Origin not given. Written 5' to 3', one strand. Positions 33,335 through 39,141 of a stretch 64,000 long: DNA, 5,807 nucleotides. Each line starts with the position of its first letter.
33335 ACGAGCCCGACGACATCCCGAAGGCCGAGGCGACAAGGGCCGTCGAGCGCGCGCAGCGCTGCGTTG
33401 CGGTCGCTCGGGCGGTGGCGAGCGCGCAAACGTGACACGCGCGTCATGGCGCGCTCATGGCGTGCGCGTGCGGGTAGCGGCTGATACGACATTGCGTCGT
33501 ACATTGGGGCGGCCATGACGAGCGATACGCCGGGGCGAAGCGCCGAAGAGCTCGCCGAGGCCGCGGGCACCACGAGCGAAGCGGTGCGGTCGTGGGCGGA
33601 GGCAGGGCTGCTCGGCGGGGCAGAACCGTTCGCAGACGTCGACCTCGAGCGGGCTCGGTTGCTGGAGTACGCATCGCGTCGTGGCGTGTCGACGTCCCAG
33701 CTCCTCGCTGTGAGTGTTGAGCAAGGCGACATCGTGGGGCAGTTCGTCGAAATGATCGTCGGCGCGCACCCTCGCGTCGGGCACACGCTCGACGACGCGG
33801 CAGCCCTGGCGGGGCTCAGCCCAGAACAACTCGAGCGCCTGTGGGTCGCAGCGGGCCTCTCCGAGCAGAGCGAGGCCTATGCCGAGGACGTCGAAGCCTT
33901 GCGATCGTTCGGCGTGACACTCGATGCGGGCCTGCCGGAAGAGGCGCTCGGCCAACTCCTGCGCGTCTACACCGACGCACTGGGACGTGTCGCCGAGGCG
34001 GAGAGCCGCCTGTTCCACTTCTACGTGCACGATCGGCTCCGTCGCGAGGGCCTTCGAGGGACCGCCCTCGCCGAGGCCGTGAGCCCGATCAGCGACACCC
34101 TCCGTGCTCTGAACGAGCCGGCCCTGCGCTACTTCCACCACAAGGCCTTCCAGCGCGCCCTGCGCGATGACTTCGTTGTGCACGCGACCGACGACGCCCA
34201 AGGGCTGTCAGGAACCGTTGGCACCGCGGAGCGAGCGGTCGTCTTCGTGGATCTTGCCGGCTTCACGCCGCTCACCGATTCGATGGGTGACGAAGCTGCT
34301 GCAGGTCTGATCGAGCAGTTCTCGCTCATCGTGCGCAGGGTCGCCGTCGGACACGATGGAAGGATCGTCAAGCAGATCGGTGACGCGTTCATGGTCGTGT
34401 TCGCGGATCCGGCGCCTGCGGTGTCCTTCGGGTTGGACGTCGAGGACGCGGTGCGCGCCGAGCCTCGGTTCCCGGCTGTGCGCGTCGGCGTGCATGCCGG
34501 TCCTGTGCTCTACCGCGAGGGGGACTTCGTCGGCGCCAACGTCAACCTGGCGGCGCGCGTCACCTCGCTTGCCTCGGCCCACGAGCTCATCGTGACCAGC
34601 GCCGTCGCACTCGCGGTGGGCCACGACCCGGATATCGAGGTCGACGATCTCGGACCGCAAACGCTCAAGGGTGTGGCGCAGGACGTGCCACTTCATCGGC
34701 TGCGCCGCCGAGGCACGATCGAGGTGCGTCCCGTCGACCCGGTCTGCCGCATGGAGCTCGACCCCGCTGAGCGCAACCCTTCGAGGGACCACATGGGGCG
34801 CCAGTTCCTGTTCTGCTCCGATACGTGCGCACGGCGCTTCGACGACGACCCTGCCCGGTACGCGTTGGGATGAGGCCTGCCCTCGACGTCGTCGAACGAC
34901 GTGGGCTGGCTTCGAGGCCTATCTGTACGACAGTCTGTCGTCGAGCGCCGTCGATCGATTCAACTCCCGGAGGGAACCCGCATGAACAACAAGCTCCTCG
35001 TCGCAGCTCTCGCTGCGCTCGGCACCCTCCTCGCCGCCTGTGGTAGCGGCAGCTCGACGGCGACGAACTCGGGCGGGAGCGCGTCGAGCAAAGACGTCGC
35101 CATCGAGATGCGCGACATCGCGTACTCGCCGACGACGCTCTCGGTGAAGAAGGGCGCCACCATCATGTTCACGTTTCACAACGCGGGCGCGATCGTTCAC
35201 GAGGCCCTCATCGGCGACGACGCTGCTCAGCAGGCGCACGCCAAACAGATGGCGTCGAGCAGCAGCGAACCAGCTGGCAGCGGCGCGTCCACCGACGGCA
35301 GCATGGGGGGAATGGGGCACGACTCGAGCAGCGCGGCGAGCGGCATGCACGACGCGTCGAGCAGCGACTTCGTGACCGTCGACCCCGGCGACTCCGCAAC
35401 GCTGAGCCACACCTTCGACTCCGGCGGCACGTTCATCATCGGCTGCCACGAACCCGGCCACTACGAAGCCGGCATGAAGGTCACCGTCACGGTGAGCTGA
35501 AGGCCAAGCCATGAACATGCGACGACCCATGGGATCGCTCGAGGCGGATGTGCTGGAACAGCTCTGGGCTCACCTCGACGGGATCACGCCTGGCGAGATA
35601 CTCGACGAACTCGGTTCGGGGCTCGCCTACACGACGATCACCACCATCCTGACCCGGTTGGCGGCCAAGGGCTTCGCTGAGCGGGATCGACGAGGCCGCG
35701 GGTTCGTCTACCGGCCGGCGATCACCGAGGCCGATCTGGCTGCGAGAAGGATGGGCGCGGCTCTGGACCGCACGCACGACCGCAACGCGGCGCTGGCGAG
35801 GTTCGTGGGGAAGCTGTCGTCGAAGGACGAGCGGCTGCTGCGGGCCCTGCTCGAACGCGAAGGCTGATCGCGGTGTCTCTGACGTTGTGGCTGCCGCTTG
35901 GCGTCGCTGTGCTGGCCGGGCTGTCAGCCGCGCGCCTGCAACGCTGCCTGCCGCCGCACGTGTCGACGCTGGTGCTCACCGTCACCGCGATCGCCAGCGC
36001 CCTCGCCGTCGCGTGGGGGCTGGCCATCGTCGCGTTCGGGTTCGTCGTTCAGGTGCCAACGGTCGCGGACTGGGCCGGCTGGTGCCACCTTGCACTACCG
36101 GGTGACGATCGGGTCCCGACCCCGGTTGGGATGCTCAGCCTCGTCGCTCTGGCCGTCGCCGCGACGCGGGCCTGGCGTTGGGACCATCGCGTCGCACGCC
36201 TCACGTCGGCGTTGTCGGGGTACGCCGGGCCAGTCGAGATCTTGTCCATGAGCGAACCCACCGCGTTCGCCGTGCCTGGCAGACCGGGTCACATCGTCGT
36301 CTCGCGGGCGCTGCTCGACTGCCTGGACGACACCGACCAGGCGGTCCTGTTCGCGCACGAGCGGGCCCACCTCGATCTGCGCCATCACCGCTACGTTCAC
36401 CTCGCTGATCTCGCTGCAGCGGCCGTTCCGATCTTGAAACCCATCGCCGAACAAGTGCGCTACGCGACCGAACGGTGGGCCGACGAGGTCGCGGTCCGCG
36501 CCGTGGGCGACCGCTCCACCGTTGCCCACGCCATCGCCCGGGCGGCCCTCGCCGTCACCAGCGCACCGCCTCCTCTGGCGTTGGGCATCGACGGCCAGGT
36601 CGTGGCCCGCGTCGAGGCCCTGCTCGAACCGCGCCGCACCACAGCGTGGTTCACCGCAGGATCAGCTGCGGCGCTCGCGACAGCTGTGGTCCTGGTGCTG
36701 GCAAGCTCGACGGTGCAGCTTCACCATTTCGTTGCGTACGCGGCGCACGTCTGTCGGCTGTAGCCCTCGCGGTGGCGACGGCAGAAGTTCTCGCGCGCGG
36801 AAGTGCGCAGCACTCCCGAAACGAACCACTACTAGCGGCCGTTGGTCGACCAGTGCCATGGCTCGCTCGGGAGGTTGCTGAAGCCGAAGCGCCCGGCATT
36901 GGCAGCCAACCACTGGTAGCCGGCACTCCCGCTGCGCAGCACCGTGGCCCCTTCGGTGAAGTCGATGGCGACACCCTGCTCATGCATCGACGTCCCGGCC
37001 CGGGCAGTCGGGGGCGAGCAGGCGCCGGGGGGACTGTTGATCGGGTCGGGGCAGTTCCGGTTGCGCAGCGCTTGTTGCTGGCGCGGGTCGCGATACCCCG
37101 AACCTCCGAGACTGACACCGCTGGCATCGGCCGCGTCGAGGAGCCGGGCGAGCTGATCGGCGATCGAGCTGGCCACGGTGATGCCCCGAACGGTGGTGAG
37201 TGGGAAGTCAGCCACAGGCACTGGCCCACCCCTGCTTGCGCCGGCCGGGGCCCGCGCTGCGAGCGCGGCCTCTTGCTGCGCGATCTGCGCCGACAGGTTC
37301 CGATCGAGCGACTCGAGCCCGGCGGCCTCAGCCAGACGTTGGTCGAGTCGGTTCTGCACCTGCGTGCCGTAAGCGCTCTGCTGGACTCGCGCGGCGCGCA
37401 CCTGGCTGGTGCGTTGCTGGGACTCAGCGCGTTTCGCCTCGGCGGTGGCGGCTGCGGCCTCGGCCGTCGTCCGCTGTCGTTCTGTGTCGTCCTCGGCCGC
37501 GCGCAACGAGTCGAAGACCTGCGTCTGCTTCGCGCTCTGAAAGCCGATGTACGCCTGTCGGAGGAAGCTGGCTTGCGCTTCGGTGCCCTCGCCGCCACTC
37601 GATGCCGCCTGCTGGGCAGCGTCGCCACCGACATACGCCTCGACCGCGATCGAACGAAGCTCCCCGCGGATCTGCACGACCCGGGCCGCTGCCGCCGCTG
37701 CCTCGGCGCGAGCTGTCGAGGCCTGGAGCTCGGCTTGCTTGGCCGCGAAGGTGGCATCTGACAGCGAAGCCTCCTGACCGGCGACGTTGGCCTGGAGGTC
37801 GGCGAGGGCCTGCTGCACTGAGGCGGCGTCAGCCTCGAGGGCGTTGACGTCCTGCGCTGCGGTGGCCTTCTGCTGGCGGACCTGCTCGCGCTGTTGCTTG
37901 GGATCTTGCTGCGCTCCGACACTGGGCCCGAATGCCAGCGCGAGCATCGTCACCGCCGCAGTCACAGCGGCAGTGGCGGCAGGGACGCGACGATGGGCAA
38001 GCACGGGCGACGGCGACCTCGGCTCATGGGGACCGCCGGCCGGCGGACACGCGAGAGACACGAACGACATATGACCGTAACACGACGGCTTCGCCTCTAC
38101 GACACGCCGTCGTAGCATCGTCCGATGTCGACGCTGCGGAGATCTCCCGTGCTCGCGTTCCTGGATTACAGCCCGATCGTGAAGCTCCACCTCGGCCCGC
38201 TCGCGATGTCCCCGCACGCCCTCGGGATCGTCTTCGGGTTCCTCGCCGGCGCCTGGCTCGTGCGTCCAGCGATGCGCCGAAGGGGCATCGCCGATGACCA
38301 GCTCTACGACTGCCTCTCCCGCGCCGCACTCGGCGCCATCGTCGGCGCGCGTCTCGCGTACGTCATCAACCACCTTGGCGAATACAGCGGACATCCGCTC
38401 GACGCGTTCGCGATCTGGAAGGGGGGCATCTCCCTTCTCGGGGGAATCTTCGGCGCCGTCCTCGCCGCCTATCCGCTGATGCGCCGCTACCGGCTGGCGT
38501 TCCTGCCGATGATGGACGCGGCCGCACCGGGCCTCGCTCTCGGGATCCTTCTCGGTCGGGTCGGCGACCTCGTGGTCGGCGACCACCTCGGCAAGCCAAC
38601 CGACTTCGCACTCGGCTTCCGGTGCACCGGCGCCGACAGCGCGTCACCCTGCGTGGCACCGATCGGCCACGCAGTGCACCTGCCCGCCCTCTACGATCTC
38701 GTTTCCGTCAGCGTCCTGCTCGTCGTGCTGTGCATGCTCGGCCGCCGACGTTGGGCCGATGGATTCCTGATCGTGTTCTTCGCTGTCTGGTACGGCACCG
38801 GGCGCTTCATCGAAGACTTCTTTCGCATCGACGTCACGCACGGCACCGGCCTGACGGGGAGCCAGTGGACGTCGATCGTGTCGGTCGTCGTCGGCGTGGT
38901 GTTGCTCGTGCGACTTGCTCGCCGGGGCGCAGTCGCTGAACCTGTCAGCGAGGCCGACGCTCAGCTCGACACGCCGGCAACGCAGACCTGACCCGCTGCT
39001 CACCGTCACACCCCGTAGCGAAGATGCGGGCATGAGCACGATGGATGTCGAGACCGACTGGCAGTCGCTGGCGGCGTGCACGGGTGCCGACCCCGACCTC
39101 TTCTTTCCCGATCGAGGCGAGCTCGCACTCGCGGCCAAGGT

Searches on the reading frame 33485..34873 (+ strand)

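Call 85: search_protein_families(library=pfam, proteins=[window:33485-34873:+], max_evalue=0.0001)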
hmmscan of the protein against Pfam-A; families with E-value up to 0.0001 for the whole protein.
window:33485-34873:+ (462 aa): 2 families
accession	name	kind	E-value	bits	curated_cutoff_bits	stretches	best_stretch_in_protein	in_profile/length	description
PF00211.25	Guanylate_cyc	-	5.7e-12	46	21.9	1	251-396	10-172/183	Adenylate and Guanylate cyclase catalytic domain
PF04945.19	YHS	-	2.2e-11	44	30.3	1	418-460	3-44/47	YHS domain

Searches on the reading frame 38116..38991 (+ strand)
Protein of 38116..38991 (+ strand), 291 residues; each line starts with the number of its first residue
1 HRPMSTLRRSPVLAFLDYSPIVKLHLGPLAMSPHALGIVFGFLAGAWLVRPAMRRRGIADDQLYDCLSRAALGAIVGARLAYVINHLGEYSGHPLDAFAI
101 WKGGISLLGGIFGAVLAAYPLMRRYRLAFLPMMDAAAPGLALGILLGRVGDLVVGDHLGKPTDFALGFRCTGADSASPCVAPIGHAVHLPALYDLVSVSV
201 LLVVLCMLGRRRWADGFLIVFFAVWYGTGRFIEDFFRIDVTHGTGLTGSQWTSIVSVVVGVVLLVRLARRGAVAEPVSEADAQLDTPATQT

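Call 85: search_protein_families(library=pfam, proteins=[window:38116-38991:+], max_evalue=0.0001)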
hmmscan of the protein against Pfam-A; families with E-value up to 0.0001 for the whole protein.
window:38116-38991:+ (291 aa): 1 family
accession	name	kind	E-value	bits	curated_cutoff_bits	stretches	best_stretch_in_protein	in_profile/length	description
PF01790.23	LGT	-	8.6e-48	163.2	24.9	1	24-265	4-239/240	Prolipoprotein diacylglyceryl transferase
